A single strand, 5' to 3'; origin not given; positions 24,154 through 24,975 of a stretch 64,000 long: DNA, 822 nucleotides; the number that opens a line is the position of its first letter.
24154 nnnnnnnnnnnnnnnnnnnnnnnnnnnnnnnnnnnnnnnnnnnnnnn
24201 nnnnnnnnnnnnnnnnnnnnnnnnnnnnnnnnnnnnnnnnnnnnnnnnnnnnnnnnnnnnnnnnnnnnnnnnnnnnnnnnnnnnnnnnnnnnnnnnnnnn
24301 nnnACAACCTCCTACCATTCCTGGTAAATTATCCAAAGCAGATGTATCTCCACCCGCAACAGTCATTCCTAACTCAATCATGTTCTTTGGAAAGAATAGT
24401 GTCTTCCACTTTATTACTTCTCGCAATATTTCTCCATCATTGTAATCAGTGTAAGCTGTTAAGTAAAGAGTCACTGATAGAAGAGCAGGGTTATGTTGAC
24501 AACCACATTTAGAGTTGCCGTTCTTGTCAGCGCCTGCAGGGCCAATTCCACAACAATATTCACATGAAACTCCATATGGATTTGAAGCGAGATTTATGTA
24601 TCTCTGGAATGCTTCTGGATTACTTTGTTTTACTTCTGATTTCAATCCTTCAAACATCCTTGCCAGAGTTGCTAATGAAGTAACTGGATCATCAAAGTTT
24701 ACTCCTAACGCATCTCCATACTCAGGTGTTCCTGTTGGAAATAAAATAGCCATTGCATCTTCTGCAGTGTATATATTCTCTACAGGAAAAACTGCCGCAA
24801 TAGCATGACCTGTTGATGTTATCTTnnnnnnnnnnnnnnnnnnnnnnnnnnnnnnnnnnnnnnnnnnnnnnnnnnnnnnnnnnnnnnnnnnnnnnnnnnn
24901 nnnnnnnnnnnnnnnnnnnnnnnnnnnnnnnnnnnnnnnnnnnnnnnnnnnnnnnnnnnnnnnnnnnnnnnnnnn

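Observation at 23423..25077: Shared C-terminal tail (NLPxM)VGGC-COOH on three adjacent anchored proteins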

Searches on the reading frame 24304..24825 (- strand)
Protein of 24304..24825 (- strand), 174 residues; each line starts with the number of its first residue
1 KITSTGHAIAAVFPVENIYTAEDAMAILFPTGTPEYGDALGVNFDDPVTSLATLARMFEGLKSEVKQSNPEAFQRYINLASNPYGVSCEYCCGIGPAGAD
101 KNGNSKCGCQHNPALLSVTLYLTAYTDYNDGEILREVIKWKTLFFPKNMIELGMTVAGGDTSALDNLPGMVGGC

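Call 73: predict_structure(alignment_id=A3)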
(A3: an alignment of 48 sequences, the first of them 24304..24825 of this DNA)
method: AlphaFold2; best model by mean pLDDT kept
length: 174 residues; sequences in the alignment: 48
mean_pLDDT: 88.4   pTM: 0.87
mean pLDDT of the five models: 88.4, 86.0, 81.8, 79.4, 79.4
residues with pLDDT >= 90: 99; 70-90: 61; 50-70: 13; < 50: 1
segments of 3 or more residues with pLDDT < 50: none
pLDDT, mean of each block of 10 residues (from residue 1): 83 87 87 97 96 97 98 96 83 82 90 96 98 96 89 76 64 60
secondary structure, 60 per line:
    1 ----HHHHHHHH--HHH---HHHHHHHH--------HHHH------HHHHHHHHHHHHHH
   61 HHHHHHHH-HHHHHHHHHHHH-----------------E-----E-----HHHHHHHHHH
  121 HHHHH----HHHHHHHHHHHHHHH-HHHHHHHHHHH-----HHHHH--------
elements in order: H5-12 H21-28 H37-40 H47-68 H70-81 H111-125 H130-144 H146-156 H162-166

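Call 75: fold_search(model_id=the predicted structure, library=pdb)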
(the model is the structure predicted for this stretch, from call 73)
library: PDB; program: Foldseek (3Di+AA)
matches with E <= 10: 13; with E <= 0.001: 0
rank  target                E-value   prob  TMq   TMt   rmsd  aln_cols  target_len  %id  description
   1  9jbs                  2.8e+00  0.01  0.14  0.08  17.9       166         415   14  Structure of LAT4 in the apo state (released 2026-03-11)
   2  7wio_MODEL_1_A        4.5e+00  0.02  0.17  0.20  17.6       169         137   12  NMR structure of N-terminal domain of Triconephila clavipes of major ampullate spidroin 1 (released 2023-03-15)
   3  8vlv_B                4.5e+00  0.02  0.17  0.08  12.1       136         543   15  Cryo-EM structure of human HGSNAT in inactive state (released 2024-06-26)
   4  8f5f_B                5.4e+00  0.01  0.18  0.12  18.7       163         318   13  human branched chain ketoacid dehydrogenase kinase in complex with inhibitors (released 2023-07-05)
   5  2wau_B                6.3e+00  0.01  0.18  0.14  17.9       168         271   10  Structure of DBL6 epsilon domain from VAR2CSA (released 2009-08-18)
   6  9l0b_A                6.3e+00  0.01  0.16  0.10  17.2       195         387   14  structure of MCT2-embigin complex (released 2025-12-24)
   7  4feu_F                6.3e+00  0.01  0.13  0.11  17.5       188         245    9  Crystal structure of the aminoglycoside phosphotransferase APH(3')-Ia, with substrate kanamycin and small molecule inh (released 2012-06-20)
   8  9ucp_A                6.7e+00  0.05  0.31  0.15  19.5       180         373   15  cryo-EM structure of M1 muscarinic acetylcholine receptor-alpha5 helix of G11 protein complex bound to iperoxo and nan (released 2025-10-29)
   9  6qjy_MODEL_1_A        6.7e+00  0.01  0.15  0.18  17.6       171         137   13  Solution NMR structure of a mutant major ampullate spidroin 1 N-terminal domain (released 2019-09-11)
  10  3wfp_A                7.8e+00  0.02  0.15  0.07  13.7       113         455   17  tRNA processing enzyme (apo form 2) (released 2014-01-01)
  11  1ui6_A                7.8e+00  0.01  0.16  0.15  18.2       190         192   10  Crystal structure of gamma-butyrolactone receptor (ArpA-like protein) (released 2004-07-27)
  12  4u4v                  9.7e+00  0.01  0.19  0.10  17.3       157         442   11  Structure of a nitrate/nitrite antiporter NarK in apo inward-open state (released 2015-07-15)
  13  4feu_A                9.7e+00  0.01  0.16  0.12  15.3       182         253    9  Crystal structure of the aminoglycoside phosphotransferase APH(3')-Ia, with substrate kanamycin and small molecule inh (released 2012-06-20)
